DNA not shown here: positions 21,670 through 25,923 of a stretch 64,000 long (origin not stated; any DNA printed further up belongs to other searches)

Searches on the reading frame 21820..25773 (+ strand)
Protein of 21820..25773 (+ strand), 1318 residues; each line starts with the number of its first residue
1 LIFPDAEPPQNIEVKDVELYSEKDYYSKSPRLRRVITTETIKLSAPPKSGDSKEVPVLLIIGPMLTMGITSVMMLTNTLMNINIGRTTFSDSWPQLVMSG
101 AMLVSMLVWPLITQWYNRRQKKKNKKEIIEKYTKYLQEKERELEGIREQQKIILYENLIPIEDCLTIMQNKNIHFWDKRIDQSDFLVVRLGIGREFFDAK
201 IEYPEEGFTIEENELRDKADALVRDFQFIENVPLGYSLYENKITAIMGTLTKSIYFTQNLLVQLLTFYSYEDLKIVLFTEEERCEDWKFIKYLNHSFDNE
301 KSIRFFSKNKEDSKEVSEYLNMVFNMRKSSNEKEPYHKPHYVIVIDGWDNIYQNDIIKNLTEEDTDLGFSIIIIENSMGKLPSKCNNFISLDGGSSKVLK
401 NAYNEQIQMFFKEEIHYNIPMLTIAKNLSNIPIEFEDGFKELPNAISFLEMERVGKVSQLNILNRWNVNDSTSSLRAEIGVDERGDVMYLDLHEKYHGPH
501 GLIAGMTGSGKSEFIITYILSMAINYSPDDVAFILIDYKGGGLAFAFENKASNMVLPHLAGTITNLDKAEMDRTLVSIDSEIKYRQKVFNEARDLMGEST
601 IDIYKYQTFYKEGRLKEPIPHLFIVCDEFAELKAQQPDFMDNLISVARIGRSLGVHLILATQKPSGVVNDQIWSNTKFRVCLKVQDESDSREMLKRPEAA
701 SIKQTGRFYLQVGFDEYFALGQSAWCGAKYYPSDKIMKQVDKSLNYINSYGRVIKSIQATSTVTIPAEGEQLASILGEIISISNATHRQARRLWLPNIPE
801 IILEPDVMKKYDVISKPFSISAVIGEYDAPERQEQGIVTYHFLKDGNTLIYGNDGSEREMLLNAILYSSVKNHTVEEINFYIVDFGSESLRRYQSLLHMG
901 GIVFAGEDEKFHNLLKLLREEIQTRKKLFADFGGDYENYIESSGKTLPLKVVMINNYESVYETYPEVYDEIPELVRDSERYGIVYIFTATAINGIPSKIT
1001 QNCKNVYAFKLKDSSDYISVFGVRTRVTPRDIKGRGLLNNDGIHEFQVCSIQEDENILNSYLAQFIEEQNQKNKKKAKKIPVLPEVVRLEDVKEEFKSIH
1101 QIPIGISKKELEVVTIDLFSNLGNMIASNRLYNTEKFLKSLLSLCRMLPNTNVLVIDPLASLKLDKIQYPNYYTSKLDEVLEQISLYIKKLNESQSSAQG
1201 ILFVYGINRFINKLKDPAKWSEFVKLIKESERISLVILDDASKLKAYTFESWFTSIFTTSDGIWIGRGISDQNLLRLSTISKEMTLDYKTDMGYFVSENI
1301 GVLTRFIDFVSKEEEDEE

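Call 7: search_protein_families(library=pfam, proteins=[window:21820-25773:+], max_evalue=0.1)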
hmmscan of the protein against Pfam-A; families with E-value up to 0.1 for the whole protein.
window:21820-25773:+ (1318 aa): 6 families
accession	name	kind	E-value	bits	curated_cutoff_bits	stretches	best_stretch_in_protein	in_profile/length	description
PF01580.24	FtsK_SpoIIIE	-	3.8e-38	131.6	24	2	467-665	10-220/221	FtsK/SpoIIIE family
PF05872.18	HerA_C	-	0.0053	15.9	22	0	492-548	15-67/502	Helicase HerA-like C-terminal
PF12696.13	TraG-D_C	-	0.0061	16.9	22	1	622-692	2-74/126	TraM recognition site of TraD and TraG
PF00270.35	DEAD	-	0.013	15.7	26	0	1148-1259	43-144/167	DEAD/DEAH box helicase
PF13555.12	AAA_29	-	0.033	14.4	27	0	498-519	23-45/61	P-loop containing region of AAA domain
PF01935.23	DUF87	-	0.037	14.6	23.2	1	488-540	14-62/220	Helicase HerA, central domain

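Call 12: search_protein_families(library=ncbifam, proteins=[window:21820-25773:+], max_evalue=0.1)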
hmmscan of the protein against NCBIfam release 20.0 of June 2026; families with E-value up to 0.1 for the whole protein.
window:21820-25773:+ (1318 aa): 9 families
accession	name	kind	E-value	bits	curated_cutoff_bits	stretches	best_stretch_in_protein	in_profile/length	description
TIGR03928.1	T7_EssCb_Firm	equivalog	1.8e-296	986.6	778.4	1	24-1298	4-1286/1296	type VII secretion protein EssC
TIGR03924.1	T7SS_EccC_a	equivalog_domain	1.5e-98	331.3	509.15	2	44-716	2-660/673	type VII secretion protein EccCa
TIGR03925.1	T7SS_EccC_b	equivalog_domain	8.4e-67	225.7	346.55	2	778-1120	5-360/564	type VII secretion protein EccCb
NF007615.0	PRK10263.1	equivalog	3.4e-18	64.8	1566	1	461-706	976-1228/1355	DNA translocase FtsK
NF041214.1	plasmid_TraB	equivalog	2.4e-05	23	800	1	491-692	241-417/639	plasmid transfer protein TraB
NF033849.1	ser_rich_anae_1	subfamily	0.0025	15.2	650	1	973-1017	1052-1096/1163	serine-rich protein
NF040937.1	HerA_Thermprot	equivalog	0.0031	16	800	1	645-695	376-425/487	DNA double-strand break repair helicase HerA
NF042943.1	HerA_antiphage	equivalog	0.066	11.7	800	0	646-703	465-521/566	anti-phage-associated helicase HerA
TIGR02516.1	type_III_yscC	equivalog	0.068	11.7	238.45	0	1135-1241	46-156/463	type III secretion system outer membrane ring subunit SctC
